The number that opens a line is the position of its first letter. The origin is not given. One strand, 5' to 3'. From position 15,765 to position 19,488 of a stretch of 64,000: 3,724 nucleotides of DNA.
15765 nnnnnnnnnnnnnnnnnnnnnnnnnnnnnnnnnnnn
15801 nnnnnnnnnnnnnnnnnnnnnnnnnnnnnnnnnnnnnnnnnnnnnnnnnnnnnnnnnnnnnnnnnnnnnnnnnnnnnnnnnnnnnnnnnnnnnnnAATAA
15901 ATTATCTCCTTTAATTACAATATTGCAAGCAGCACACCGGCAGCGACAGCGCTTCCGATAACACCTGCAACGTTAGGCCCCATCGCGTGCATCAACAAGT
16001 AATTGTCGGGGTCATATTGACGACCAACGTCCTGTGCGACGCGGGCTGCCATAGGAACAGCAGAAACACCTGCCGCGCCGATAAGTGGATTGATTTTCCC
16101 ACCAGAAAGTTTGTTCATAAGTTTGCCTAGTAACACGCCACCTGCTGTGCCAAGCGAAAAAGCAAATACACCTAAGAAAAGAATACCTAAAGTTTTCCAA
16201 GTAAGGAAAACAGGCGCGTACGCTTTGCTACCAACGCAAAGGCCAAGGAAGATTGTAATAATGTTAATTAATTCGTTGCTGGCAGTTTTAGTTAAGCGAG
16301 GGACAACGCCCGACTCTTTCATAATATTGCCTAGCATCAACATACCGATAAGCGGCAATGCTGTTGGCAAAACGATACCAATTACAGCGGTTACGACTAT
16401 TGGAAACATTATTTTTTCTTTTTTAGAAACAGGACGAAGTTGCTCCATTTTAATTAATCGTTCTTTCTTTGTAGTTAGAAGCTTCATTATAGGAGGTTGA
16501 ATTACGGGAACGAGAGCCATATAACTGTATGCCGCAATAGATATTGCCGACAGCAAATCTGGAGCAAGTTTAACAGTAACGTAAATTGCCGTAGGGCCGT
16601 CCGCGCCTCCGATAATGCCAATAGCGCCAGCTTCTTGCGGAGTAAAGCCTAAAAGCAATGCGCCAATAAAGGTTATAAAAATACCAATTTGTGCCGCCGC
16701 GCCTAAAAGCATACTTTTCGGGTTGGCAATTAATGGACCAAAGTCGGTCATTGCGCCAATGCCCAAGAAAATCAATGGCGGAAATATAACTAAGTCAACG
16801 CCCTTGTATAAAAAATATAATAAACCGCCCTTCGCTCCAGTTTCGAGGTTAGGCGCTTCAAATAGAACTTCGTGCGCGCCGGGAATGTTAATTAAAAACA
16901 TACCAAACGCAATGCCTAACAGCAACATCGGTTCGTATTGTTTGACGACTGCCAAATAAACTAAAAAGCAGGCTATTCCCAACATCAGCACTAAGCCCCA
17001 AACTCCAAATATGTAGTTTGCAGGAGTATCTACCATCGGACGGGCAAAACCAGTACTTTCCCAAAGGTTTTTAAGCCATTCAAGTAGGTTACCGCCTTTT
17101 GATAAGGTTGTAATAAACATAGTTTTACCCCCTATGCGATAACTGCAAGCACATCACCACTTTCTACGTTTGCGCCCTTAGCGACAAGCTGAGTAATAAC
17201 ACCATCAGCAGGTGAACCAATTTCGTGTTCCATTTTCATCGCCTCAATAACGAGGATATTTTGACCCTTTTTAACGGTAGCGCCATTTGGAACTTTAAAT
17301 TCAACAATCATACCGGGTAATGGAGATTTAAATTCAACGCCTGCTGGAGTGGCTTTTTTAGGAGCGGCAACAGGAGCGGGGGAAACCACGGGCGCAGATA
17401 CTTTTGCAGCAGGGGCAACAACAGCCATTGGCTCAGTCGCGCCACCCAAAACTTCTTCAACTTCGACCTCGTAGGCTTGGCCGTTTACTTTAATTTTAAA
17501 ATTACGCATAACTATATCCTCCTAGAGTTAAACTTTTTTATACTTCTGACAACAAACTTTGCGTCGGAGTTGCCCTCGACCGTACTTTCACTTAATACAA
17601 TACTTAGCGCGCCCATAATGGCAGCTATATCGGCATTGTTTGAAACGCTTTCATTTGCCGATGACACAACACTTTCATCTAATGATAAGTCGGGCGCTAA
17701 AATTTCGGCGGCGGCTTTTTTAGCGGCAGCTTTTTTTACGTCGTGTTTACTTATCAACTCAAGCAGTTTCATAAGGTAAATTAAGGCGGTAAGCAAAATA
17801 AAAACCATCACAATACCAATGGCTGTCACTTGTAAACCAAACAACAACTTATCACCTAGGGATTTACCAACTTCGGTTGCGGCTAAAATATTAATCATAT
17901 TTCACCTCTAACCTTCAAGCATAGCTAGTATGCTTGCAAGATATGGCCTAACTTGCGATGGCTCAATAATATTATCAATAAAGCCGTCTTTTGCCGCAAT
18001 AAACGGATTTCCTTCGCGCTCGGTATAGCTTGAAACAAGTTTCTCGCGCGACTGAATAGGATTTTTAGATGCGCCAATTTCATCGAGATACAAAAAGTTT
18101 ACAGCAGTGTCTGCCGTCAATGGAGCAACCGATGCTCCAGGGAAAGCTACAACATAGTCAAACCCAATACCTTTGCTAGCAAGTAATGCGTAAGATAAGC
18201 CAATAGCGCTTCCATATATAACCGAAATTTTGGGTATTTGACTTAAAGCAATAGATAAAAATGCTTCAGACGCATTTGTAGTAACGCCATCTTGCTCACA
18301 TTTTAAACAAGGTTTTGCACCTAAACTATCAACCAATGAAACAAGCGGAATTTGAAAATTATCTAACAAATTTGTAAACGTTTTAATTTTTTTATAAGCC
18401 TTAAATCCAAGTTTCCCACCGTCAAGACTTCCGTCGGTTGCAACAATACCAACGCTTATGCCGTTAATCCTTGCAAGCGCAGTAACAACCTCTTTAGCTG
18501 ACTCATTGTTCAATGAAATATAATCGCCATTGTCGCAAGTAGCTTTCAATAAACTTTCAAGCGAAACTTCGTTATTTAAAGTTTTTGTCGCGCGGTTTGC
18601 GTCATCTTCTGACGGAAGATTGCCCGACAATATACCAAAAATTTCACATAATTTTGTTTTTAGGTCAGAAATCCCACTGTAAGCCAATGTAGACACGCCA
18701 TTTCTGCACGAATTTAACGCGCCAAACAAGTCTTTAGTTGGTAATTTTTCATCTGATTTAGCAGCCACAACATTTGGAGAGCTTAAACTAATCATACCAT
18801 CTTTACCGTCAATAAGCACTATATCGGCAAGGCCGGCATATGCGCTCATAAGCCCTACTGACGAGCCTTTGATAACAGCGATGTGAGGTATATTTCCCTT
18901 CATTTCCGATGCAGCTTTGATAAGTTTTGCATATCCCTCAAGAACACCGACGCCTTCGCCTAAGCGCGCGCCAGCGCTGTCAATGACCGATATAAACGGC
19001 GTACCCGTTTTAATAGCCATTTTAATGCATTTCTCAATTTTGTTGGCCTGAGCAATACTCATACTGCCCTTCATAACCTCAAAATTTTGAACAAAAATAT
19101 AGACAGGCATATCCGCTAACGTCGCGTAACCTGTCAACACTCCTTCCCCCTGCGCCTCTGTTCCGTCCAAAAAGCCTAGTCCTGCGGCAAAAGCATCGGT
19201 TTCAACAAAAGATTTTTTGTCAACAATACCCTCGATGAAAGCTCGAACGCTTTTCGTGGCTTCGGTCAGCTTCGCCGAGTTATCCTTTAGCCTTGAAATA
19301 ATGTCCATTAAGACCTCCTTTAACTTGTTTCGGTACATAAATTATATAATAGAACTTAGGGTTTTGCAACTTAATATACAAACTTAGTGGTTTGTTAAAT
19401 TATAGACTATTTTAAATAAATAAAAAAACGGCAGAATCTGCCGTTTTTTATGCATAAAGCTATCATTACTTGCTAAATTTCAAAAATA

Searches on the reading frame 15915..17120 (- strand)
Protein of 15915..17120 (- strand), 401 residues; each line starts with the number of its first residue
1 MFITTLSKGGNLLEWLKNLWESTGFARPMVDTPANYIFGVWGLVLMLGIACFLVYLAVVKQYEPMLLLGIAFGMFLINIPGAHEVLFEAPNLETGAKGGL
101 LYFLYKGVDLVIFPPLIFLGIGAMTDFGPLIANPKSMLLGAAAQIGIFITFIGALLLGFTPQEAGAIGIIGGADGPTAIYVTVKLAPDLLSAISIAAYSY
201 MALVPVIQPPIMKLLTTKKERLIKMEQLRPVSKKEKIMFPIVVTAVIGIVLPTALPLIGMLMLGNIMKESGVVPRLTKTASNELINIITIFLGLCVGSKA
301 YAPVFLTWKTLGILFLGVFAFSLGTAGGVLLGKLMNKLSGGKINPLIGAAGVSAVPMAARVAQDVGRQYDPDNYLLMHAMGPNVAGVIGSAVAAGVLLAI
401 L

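Call 37: search_protein_families(library=pfam, proteins=[window:15915-17120:-], max_evalue=0.001)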
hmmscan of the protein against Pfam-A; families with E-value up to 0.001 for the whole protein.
window:15915-17120:- (401 aa): 1 family
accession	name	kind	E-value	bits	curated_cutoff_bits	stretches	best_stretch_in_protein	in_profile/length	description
PF03977.18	OAD_beta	-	4e-158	526.4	31.6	1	44-401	3-349/349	Na+-transporting oxaloacetate decarboxylase beta subunit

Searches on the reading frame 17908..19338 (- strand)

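Call 37: search_protein_families(library=pfam, proteins=[window:17908-19338:-], max_evalue=0.001)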
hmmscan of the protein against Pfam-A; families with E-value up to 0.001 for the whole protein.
window:17908-19338:- (476 aa): 2 families
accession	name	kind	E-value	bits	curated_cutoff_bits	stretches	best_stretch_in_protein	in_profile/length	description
PF01039.27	Carboxyl_trans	-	6.9e-64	216.7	22.3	1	30-474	9-478/493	Carboxyl transferase domain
PF03255.19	ACCA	-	3.2e-09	36.8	23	1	313-377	131-195/310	Acetyl co-enzyme A carboxylase carboxyltransferase-like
